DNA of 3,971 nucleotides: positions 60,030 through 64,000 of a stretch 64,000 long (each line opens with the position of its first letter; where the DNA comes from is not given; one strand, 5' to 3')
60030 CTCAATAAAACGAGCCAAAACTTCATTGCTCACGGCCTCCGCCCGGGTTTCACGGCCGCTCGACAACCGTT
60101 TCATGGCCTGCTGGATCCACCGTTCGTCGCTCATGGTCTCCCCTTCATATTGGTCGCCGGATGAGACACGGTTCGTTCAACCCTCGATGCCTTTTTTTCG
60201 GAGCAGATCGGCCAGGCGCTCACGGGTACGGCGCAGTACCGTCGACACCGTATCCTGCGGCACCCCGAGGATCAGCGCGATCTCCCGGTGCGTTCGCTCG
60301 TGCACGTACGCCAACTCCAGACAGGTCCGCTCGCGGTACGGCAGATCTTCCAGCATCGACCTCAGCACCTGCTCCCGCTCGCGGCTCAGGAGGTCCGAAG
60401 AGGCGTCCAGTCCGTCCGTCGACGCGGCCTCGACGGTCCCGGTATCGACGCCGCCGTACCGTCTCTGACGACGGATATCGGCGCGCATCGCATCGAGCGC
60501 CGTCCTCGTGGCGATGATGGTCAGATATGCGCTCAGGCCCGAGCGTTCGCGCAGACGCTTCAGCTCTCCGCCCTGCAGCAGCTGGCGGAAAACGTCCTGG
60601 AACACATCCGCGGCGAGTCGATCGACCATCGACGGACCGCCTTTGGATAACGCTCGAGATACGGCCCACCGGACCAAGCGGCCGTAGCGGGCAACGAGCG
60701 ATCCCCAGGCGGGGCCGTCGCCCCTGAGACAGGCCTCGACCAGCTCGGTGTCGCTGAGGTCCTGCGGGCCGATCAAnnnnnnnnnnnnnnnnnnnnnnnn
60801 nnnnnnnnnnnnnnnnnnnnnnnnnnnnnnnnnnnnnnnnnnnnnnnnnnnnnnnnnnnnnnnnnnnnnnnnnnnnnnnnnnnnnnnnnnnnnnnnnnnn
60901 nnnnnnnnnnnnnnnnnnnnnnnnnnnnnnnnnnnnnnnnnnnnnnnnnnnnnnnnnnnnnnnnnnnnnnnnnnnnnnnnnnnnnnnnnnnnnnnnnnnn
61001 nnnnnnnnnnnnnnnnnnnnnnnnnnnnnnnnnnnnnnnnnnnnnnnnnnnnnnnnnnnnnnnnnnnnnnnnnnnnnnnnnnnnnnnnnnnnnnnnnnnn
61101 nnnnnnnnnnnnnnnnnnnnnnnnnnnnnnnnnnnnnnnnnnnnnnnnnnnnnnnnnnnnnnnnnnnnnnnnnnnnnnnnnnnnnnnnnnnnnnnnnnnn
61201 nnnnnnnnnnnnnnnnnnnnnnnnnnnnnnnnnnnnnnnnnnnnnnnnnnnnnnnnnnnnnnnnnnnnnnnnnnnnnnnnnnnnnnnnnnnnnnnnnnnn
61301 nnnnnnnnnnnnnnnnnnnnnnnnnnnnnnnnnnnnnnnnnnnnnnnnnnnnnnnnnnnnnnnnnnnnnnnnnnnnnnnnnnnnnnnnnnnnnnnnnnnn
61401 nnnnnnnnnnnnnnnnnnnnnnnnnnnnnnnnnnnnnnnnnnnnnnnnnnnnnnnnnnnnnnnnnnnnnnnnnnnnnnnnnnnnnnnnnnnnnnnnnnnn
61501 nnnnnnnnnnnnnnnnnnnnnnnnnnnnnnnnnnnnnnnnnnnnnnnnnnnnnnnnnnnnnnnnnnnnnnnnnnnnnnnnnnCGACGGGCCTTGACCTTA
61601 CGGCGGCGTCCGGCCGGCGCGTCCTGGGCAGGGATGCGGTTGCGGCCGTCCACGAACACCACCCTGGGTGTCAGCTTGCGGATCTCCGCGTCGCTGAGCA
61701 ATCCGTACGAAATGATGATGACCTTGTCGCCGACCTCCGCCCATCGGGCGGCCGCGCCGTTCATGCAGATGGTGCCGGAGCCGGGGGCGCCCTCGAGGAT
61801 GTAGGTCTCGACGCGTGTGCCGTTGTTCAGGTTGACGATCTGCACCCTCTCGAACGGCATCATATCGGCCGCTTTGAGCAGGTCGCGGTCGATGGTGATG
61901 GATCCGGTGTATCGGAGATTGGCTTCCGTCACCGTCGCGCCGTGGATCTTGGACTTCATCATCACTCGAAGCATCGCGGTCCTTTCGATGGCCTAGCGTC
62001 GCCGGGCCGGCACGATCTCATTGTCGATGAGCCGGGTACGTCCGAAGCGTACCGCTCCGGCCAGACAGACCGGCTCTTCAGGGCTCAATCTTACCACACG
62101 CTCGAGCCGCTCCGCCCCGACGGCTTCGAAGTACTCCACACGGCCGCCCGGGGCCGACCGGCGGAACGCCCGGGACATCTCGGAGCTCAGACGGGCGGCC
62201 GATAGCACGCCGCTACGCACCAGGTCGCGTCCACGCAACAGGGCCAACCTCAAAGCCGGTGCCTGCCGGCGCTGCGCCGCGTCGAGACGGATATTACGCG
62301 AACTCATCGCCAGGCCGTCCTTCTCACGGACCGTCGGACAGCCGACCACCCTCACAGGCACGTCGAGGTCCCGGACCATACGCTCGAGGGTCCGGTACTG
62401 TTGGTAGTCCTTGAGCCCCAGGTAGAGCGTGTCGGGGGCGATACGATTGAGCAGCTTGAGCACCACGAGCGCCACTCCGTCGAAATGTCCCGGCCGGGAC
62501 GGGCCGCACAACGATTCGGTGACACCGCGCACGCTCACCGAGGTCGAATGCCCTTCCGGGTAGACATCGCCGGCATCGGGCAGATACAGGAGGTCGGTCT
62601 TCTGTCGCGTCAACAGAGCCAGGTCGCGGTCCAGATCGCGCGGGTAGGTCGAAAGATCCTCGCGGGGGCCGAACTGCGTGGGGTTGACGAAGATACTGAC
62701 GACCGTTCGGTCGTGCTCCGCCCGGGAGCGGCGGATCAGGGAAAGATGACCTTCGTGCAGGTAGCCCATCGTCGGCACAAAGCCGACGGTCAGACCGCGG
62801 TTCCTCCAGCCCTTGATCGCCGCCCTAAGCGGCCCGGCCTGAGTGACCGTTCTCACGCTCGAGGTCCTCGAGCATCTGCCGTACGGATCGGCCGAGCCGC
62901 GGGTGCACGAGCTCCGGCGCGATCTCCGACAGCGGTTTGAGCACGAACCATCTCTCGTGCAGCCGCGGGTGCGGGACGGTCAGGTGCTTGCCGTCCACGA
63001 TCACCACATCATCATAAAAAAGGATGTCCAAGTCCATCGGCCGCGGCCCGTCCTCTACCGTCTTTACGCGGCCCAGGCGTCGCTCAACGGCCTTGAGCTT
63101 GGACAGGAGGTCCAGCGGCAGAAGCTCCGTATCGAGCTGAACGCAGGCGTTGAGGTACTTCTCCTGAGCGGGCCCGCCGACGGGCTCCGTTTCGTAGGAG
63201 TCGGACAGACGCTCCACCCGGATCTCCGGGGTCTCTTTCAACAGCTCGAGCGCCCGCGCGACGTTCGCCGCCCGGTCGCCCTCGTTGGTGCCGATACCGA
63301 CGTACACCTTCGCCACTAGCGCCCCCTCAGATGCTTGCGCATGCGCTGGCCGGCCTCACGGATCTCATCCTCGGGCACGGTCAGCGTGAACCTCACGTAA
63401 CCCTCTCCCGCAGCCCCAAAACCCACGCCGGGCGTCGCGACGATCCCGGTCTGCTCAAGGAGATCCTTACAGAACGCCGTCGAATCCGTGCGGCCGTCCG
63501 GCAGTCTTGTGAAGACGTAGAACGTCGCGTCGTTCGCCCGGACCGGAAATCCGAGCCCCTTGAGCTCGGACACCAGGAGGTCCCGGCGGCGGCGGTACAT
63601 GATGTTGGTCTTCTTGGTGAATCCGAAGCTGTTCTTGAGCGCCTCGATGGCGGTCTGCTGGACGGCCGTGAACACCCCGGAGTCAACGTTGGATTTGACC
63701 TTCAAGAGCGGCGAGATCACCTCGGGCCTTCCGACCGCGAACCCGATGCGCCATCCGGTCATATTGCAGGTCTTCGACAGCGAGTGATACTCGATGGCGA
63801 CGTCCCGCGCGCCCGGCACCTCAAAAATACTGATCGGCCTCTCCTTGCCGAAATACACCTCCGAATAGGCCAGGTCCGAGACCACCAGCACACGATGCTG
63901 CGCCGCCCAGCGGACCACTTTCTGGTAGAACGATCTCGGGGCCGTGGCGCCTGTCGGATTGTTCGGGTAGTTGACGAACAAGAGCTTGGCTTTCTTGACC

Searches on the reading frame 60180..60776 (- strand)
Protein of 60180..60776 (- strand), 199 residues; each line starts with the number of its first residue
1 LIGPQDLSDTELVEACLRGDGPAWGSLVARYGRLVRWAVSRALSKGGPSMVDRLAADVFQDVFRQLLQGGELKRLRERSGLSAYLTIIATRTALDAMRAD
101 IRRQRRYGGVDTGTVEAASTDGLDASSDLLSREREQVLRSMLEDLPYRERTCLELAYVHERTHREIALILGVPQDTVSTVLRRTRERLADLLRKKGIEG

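Call 43: search_protein_families(library=pfam, proteins=[window:60180-60776:-], max_evalue=0.0001)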
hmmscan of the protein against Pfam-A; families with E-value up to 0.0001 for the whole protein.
window:60180-60776:- (199 aa): 4 families
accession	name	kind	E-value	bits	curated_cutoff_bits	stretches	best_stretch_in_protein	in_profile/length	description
PF04545.22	Sigma70_r4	-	5.7e-12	45.4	24.1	1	142-188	2-48/50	Sigma-70, region 4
PF08281.18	Sigma70_r4_2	-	8.4e-12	45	25.7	1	137-188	3-54/54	Sigma-70, region 4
PF07638.17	Sigma70_ECF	-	8.5e-08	32.7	21.1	1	10-192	5-183/185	ECF sigma factor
PF04542.20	Sigma70_r2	-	1e-05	25.7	24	1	27-99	1-67/71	Sigma-70 region 2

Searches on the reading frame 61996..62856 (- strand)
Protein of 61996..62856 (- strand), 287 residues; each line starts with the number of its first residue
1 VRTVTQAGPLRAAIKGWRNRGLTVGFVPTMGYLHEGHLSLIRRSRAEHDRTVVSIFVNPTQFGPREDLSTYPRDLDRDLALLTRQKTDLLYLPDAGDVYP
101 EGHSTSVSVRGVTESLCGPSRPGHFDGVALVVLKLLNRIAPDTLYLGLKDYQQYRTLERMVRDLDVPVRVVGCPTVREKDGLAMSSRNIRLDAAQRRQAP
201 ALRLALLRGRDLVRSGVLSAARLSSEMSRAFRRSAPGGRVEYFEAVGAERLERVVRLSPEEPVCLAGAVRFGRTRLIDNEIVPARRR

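Call 43: search_protein_families(library=pfam, proteins=[window:61996-62856:-], max_evalue=0.0001)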
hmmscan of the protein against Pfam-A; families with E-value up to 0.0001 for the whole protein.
window:61996-62856:- (287 aa): 1 family
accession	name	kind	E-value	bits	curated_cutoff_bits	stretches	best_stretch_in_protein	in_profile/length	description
PF02569.21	Pantoate_ligase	-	2.6e-95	319.1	20.7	1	4-280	3-267/268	Pantoate-beta-alanine ligase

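Call 59: find_encoding_contigs(protein=window:61996-62856:-, flank=10000, max_places=1)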
Protein window:61996-62856:- (287 aa): 3 contigs read that carry it; 1 place shown.
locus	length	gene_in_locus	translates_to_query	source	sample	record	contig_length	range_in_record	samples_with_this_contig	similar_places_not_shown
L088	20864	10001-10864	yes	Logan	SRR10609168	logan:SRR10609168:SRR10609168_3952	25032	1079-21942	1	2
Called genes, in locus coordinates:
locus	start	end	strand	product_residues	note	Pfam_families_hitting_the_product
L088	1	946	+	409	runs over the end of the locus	PF00202:Aminotran_3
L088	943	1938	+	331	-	PF02729:OTCace_N, PF00185:OTCace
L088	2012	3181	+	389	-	PF00764:Arginosuc_synth, PF20979:Arginosuc_syn_C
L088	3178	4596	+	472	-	PF00206:Lyase_1, PF14698:ASL_C2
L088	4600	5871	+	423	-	PF00278:Orn_DAP_Arg_deC, PF02784:Orn_Arg_deC_N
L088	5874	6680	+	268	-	PF01678:DAP_epimerase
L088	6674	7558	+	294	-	PF00701:DHDPS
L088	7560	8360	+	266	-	PF01113:DapB_N, PF05173:DapB_C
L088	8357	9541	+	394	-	PF00155:Aminotran_1_2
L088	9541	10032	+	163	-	PF01288:HPPK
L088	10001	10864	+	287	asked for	PF02569:Pantoate_ligase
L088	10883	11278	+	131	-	PF02261:Asp_decarbox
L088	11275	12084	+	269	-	PF01408:GFO_IDH_MocA (weak), PF03447:NAD_binding_3, PF01958:Asp_DH_C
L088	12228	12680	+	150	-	PF07638:Sigma70_ECF (weak), PF08281:Sigma70_r4_2, PF04545:Sigma70_r4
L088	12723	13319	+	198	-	-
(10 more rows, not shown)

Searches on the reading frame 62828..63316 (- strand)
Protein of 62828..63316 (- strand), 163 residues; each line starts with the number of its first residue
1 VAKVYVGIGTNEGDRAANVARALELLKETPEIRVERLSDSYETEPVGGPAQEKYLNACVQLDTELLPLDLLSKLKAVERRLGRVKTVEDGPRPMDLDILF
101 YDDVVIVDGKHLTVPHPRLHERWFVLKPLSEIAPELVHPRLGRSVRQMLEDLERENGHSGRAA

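Call 43: search_protein_families(library=pfam, proteins=[window:62828-63316:-], max_evalue=0.0001)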
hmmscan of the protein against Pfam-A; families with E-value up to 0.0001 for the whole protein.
window:62828-63316:- (163 aa): 1 family
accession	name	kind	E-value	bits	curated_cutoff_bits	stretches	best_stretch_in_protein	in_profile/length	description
PF01288.25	HPPK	-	4e-38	130.8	25.7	1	5-134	1-116/116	7,8-dihydro-6-hydroxymethylpterin-pyrophosphokinase (HPPK)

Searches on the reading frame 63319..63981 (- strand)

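Call 43: search_protein_families(library=pfam, proteins=[window:63319-63981:-], max_evalue=0.0001)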
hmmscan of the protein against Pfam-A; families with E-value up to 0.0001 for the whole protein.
window:63319-63981:- (221 aa): 1 family
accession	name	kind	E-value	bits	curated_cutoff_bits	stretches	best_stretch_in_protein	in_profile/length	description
PF00155.27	Aminotran_1_2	-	2.2e-39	136.1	19.7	1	1-212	150-359/361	Aminotransferase class I and II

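Call 68: search_protein_families(library=ncbifam, proteins=[window:63319-63981:-], max_evalue=0.00001)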
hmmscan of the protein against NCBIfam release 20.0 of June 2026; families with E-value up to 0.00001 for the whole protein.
window:63319-63981:- (221 aa): 59 families (the best 25 are shown)
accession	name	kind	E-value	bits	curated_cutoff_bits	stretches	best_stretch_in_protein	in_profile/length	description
NF006756.0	PRK09276.1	subfamily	4.6e-90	302.3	507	1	1-216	170-384/387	LL-diaminopimelate aminotransferase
TIGR03540.1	DapC_direct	equivalog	2.7e-88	296.5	593.25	1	1-216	168-382/383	LL-diaminopimelate aminotransferase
NF005815.0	PRK07681.1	equivalog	9.2e-70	235.7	545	1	1-216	170-384/399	LL-diaminopimelate aminotransferase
NF004611.0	PRK05942.1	equivalog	6.1e-68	229.6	628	1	1-216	174-388/394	aspartate aminotransferase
NF006604.0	PRK09148.1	equivalog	3.4e-65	220.6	648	1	2-219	171-390/406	LL-diaminopimelate aminotransferase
NF005977.0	PRK08068.1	subfamily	2.3e-64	218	494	1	1-216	171-385/391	transaminase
NF006387.0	PRK08636.1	equivalog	1.4e-60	205.5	675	1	2-219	180-399/403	LL-diaminopimelate aminotransferase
NF005613.0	PRK07366.1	equivalog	6.5e-59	199.9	486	1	1-218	169-388/391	LL-diaminopimelate aminotransferase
NF006033.0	PRK08175.1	equivalog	4.4e-58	197.2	647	1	1-219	175-395/407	alanine transaminase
NF004937.0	PRK06290.1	equivalog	5.4e-55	186.7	585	1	1-203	183-385/410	LL-diaminopimelate aminotransferase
NF041364.1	GntC_guanitoxin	equivalog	7.8e-50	169.8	415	1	1-216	138-355/356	guanitoxin biosynthesis PLP-dependent (S)-gamma-hydroxy-L-arginine cyclodehydratase GntC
NF005588.0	PRK07309.1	equivalog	2.3e-44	151.9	576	1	2-219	171-387/391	pyridoxal phosphate-dependent aminotransferase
TIGR03537.1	DapC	equivalog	3.6e-43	147.9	453.6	1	2-210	141-343/350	succinyldiaminopimelate transaminase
NF004770.0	PRK06108.1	subfamily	4.1e-41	141.1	422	1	1-219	174-393/396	pyridoxal phosphate-dependent aminotransferase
NF005817.0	PRK07683.1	equivalog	1.3e-39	136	575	1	3-219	167-382/387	aminotransferase A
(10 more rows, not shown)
